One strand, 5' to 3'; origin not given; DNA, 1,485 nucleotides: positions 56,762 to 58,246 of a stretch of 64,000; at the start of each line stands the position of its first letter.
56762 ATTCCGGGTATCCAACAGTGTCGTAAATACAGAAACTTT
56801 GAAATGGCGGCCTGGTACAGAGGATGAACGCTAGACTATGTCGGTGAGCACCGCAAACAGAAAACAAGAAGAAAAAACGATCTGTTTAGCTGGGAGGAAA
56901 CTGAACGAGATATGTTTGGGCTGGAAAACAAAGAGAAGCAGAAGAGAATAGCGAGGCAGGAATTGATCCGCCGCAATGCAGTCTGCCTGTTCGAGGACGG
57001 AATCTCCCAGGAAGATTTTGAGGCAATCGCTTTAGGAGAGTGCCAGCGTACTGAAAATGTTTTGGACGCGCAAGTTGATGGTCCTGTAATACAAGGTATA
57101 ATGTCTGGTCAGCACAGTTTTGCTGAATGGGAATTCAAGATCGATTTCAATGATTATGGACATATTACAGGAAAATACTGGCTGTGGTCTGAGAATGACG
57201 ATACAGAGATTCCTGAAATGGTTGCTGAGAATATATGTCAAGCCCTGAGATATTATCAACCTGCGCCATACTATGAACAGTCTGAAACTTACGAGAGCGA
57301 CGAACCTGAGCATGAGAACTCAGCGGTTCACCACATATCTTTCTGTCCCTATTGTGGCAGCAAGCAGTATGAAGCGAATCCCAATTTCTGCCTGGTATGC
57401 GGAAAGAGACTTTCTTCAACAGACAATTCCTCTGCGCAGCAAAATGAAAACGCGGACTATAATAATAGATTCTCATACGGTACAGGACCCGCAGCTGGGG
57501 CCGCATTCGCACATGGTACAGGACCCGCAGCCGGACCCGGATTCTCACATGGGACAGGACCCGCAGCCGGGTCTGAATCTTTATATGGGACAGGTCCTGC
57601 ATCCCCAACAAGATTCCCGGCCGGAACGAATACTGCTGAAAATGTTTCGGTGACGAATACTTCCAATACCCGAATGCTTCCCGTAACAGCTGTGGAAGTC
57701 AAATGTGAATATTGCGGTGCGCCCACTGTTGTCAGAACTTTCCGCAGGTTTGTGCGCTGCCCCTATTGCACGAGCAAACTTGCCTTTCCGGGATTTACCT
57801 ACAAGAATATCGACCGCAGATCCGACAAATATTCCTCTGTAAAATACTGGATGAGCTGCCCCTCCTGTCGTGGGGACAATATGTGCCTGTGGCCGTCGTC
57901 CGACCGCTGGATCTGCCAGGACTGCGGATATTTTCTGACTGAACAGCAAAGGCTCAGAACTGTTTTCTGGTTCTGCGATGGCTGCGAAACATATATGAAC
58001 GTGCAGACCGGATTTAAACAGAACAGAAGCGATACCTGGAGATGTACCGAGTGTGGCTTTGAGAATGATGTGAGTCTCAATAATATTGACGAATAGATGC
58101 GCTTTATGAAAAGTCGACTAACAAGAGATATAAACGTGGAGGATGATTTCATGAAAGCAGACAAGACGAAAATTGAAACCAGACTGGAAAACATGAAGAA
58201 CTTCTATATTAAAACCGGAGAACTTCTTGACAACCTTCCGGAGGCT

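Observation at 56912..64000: Candidate operon: multi-zinc-ribbon protein, GTPase with DUF697-like membrane tail, 551-aa P-loop-less protein and HerA-like ATPase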

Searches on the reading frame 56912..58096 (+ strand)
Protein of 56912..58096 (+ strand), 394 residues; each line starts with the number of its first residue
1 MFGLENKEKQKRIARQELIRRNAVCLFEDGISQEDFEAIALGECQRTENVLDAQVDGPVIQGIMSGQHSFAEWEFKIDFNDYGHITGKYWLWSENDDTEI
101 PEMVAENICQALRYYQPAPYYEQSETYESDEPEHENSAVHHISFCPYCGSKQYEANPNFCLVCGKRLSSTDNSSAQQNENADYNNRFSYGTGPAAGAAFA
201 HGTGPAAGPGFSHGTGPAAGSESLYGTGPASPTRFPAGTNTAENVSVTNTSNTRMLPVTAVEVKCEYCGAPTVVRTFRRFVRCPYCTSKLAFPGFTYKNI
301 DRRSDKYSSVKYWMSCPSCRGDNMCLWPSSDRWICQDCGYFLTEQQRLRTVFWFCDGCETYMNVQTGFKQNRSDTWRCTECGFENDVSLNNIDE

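Call 5: search_protein_families(library=pfam, proteins=[window:56912-58096:+], max_evalue=0.01)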
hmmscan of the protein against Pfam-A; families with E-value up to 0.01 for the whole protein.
window:56912-58096:+ (394 aa): 3 families
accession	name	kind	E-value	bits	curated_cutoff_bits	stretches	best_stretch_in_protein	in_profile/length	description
PF08271.17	Zn_Ribbon_TF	-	3.7e-06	26.8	29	0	145-171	3-33/43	TFIIB zinc-binding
PF04810.20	zf-Sec23_Sec24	-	0.00031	21.1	25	1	355-387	4-35/39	Sec23/Sec24 zinc finger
PF12773.13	DZR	-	0.00037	21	27.3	0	143-170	13-37/45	Double zinc ribbon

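Call 6: search_protein_families(library=padloc, proteins=[window:56912-58096:+], max_evalue=0.01)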
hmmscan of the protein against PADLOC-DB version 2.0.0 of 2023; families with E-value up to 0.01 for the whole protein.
window:56912-58096:+ (394 aa): 1 family
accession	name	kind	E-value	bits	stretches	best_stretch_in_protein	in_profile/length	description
PDLC05059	PDC-S64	-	0.0049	13.9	0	137-178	256-301/339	-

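Call 7: search_protein_families(library=ncbifam, proteins=[window:56912-58096:+], max_evalue=0.01)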
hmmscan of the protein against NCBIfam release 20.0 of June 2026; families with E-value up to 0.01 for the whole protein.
window:56912-58096:+ (394 aa): 1 family
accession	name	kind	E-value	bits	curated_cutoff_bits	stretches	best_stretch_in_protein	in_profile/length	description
NF001607.0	PRK00398.1-4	equivalog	9.9e-05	22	89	0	279-291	27-39/53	DNA-directed RNA polymerase subunit P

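Call 10: find_encoding_contigs(protein=window:56912-58096:+, flank=10000, max_places=6)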
Protein window:56912-58096:+ (394 aa): no gene with exactly this product is on record in the collection.

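Call 75: search_protein_families(library=phrogs, proteins=[window:56912-58096:+], max_evalue=0.001)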
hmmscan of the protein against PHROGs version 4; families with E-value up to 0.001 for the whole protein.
window:56912-58096:+ (394 aa): 1 family
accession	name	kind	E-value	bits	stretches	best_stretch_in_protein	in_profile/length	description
phrog_6422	-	moron, auxiliary metabolic gene and host takeover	3.5e-05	25.2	0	262-315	7-65/120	Lar-like restriction alleviation protein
